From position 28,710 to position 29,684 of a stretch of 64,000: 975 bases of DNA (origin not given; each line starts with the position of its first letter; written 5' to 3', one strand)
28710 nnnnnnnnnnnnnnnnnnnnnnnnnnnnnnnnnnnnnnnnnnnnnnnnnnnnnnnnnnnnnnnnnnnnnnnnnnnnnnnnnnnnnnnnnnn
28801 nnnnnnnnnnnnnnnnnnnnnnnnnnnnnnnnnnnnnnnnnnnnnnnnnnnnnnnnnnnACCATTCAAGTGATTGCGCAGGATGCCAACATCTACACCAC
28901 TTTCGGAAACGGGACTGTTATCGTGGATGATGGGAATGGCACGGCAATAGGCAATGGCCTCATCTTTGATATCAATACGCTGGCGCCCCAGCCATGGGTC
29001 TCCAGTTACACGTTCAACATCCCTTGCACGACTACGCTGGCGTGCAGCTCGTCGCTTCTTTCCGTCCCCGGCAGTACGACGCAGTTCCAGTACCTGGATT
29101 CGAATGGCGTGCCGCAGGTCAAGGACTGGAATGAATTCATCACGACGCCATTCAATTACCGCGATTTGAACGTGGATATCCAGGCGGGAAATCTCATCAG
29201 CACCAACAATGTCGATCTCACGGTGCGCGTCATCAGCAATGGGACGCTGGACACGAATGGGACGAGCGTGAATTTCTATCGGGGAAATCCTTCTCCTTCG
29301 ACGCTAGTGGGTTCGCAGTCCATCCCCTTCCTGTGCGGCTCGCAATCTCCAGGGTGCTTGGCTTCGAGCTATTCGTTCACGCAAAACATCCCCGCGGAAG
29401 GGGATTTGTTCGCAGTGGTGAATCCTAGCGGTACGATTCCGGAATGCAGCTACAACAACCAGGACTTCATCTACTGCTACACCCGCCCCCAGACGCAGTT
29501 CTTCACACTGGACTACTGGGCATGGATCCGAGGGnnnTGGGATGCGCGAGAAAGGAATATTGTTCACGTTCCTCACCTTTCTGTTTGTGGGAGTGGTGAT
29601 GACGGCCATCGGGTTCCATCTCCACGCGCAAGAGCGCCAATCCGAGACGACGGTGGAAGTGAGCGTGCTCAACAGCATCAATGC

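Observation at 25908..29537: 1209-aa pilin-like adhesin with a VWA domain split by an LVIVD propeller and by one copy of an internally duplicated ~135-aa module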

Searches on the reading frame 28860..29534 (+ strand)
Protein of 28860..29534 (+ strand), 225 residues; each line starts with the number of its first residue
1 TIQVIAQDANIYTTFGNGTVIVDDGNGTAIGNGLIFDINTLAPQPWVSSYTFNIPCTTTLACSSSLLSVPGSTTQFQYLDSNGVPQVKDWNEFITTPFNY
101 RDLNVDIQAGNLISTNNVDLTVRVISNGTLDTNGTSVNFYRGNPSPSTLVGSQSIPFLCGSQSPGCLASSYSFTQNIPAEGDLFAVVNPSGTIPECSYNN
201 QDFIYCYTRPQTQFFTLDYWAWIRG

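Call 37: search_protein_families(library=pfam, proteins=[window:28860-29534:+], max_evalue=0.1)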
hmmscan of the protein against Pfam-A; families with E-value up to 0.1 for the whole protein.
window:28860-29534:+ (225 aa): 0 families
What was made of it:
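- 28884..29534 (+): C-terminal all-beta region (aa 993-1209), probably two sandwich domains with three conserved Cys pairs. No family. No Pfam hit (call 37).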
